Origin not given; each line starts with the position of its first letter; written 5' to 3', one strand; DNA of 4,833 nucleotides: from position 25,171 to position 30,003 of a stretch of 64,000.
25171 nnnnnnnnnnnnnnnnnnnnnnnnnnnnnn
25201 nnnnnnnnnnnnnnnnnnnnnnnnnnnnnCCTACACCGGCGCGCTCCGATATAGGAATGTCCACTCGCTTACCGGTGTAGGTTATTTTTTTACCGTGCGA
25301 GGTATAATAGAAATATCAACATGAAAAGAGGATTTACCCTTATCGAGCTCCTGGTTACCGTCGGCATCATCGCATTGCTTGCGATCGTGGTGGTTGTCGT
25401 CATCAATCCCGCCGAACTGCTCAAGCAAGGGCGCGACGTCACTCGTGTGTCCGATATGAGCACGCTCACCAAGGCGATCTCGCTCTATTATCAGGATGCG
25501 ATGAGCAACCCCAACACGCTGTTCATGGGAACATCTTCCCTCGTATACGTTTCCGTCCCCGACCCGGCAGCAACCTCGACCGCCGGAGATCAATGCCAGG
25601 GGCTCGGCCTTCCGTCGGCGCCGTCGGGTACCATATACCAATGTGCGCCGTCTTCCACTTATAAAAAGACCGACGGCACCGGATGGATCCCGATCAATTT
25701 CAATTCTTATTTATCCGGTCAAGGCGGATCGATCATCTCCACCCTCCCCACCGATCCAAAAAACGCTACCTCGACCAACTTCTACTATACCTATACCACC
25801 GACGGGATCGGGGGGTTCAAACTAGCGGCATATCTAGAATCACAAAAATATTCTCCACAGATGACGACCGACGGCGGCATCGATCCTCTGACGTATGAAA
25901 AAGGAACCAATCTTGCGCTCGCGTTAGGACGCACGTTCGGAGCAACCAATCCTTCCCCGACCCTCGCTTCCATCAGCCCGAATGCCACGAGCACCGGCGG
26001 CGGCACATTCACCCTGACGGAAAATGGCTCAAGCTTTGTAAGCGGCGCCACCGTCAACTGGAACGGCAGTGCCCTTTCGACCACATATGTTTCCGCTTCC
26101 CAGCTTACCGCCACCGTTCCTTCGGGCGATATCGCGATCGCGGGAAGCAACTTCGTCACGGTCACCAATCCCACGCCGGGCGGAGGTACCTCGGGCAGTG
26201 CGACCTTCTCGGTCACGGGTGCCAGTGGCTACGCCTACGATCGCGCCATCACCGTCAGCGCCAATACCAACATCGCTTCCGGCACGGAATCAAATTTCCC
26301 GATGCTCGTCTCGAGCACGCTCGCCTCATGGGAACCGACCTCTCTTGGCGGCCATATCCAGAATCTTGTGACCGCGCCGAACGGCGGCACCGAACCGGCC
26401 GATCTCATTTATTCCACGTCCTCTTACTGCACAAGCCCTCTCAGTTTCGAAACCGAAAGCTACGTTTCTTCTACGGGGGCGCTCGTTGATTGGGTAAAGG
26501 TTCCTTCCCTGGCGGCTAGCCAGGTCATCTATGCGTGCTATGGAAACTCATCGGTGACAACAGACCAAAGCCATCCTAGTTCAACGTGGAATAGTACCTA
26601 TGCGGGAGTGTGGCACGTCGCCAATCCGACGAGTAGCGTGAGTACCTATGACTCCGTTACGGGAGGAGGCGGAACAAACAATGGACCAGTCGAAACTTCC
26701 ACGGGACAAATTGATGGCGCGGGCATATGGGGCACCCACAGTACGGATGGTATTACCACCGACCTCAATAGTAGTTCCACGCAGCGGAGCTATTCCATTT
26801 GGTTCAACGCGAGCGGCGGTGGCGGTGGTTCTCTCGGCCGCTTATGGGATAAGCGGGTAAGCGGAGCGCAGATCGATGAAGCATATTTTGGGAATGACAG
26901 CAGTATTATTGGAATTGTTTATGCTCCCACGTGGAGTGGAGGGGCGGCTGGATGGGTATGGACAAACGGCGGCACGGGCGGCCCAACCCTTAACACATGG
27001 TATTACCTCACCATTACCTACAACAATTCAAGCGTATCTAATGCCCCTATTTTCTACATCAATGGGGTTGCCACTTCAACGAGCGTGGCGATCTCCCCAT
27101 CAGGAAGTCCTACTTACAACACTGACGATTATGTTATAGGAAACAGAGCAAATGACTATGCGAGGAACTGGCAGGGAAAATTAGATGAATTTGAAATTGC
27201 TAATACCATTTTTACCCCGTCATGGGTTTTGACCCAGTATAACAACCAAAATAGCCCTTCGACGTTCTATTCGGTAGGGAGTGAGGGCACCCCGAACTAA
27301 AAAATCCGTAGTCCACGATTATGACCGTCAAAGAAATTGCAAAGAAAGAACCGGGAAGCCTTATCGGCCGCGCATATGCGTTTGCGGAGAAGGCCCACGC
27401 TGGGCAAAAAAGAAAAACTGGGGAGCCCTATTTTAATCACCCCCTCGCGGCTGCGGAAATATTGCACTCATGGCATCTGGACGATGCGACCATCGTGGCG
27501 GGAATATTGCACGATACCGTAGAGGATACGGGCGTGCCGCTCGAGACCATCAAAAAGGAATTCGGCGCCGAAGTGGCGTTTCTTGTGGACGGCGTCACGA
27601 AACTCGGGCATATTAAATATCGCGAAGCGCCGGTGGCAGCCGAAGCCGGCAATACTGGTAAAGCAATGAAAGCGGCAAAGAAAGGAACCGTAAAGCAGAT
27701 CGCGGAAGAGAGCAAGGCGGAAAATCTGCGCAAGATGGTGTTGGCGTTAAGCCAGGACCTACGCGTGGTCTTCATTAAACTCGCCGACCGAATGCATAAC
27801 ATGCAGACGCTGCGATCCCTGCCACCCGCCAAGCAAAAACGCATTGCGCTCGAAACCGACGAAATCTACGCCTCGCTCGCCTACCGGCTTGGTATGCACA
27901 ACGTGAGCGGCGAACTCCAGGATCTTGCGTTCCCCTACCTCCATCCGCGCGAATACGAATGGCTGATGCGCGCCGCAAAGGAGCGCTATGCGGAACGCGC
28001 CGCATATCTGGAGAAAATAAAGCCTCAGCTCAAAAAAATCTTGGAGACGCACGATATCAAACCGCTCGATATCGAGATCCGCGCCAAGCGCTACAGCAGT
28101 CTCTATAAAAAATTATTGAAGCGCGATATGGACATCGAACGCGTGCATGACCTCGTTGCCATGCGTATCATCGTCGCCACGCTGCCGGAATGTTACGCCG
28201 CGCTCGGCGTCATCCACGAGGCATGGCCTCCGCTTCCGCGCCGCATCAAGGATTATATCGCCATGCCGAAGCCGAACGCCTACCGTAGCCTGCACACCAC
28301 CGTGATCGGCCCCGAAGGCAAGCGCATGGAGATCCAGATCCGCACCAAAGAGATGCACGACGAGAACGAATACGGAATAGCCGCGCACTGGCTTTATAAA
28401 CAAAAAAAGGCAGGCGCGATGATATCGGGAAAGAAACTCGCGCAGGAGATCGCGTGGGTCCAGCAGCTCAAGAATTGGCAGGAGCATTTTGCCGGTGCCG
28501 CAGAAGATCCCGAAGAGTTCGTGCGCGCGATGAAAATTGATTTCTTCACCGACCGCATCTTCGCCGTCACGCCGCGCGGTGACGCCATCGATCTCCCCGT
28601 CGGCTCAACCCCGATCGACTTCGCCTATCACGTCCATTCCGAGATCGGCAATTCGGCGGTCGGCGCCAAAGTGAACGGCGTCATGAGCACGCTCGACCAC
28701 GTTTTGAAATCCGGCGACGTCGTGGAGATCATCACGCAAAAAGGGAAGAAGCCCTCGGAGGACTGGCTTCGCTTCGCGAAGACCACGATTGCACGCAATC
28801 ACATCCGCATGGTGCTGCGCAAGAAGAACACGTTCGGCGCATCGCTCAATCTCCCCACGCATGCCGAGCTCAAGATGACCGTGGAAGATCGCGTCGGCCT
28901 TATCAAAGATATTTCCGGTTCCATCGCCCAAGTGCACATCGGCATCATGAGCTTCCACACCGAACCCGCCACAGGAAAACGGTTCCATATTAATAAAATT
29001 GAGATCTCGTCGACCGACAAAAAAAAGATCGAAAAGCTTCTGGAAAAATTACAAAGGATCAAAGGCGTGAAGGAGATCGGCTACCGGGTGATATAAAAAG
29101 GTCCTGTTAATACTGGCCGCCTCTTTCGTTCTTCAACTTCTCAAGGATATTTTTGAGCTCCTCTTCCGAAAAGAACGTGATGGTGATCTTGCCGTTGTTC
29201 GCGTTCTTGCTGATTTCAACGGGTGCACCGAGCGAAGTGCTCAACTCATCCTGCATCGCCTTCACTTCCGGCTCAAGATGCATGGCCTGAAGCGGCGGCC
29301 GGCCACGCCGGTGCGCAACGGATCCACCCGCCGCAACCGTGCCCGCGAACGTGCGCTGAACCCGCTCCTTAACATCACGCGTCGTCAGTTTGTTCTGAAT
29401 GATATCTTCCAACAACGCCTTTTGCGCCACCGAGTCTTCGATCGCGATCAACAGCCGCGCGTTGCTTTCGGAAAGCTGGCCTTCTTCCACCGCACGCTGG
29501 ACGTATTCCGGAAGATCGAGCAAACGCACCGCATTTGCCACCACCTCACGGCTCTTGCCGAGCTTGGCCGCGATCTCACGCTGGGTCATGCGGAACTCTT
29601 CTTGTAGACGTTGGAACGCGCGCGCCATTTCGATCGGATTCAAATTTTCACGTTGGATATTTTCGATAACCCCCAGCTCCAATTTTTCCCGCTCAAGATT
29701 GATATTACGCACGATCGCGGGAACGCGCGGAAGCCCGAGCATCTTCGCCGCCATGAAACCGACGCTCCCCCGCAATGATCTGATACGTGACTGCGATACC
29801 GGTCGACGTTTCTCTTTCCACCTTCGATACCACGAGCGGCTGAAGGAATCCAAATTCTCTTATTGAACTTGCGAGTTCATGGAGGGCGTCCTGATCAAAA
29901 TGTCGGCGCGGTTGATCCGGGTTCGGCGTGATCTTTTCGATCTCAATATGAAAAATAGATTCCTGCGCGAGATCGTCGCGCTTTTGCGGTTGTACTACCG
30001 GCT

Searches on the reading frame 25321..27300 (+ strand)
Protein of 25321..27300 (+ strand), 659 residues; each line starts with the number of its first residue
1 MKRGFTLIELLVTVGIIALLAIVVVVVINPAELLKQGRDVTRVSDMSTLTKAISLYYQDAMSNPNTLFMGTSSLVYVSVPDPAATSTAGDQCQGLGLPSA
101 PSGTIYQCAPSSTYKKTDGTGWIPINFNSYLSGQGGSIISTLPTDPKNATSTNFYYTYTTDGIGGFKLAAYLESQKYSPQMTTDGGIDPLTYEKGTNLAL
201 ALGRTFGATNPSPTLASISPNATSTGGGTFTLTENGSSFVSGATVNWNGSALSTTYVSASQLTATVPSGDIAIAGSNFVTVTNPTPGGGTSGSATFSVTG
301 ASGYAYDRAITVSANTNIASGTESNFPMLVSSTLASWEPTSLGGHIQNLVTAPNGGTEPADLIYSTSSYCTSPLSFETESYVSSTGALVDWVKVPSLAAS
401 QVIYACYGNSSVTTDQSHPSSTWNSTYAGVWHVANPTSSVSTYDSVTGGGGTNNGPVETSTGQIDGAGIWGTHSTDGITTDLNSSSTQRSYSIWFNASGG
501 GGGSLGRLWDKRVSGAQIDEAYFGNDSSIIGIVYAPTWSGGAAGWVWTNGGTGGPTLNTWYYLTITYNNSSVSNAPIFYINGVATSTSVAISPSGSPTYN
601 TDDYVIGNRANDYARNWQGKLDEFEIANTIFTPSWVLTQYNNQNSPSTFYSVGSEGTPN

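Call 7: search_protein_families(library=pfam, max_evalue=0.001, proteins=[window:25321-27300:+])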
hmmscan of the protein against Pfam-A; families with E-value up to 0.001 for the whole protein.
window:25321-27300:+ (659 aa): 2 families
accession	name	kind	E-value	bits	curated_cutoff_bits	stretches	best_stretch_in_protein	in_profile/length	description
PF07963.17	N_methyl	-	2.1e-05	24.4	21.2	1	2-24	4-26/27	Prokaryotic N-terminal methylation motif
PF10102.14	DUF2341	-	0.00038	21.3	23.4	1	366-417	8-60/84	Domain of unknown function (DUF2341)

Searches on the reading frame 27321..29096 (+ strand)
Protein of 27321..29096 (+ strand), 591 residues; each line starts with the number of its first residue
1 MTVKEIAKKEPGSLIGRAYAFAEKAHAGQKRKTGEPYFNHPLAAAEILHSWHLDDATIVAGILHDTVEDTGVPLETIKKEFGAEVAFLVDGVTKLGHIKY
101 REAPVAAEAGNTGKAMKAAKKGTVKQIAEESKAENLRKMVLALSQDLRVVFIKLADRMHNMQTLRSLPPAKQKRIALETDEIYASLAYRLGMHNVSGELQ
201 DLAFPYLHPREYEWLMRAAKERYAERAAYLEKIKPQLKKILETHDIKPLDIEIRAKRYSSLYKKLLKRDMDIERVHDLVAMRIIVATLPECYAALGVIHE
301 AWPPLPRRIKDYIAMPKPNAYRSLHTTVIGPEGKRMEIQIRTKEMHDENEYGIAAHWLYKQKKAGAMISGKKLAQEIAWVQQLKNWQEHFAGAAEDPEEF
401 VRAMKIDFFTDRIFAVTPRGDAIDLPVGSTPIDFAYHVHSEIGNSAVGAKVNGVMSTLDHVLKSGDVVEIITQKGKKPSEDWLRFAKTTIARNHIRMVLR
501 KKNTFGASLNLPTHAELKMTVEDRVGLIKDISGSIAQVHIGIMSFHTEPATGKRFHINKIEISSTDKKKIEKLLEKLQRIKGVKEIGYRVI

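Call 7: search_protein_families(library=pfam, max_evalue=0.001, proteins=[window:27321-29096:+])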
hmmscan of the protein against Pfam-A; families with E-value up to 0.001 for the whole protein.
window:27321-29096:+ (591 aa): 5 families
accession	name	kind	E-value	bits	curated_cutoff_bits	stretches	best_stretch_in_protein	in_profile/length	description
PF13328.12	HD_4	-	4.9e-49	166.5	27.2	1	18-192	1-155/156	HD domain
PF04607.23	RelA_SpoT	-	1.4e-37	128.8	27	1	254-363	2-112/113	Region found in RelA / SpoT proteins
PF02824.27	TGS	-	5.5e-23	81.2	22.2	1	413-472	1-60/60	TGS domain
PF01966.28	HD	-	1.3e-09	38.8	22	1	37-161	1-116/116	HD domain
PF13291.12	ACT_4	-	9.9e-09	36.2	27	1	515-586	7-78/80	ACT domain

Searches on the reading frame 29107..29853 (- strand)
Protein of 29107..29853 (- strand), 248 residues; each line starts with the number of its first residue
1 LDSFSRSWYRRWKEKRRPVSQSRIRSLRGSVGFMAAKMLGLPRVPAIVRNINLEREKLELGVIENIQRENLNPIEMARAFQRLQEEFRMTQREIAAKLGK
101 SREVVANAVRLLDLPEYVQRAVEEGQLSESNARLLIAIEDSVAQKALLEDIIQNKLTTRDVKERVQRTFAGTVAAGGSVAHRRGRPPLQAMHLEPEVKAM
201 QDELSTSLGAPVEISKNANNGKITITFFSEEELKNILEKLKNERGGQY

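Call 7: search_protein_families(library=pfam, max_evalue=0.001, proteins=[window:29107-29853:-])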
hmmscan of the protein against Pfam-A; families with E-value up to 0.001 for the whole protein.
window:29107-29853:- (248 aa): 4 families
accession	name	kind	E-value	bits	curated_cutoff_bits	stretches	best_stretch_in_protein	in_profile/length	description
PF17762.8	HTH_ParB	-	7.5e-32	110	22.6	1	69-167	1-99/102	ParB HTH domain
PF23552.2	ParB_C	-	1.7e-11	43.8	23.8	1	195-241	3-50/50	ParB dimerisation domain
PF08535.16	KorB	-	0.00018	21.9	22.3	1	89-128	4-43/89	KorB domain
PF02195.25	ParB_N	-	0.00018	21.9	26.3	1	18-67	47-95/95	ParB N-terminal domain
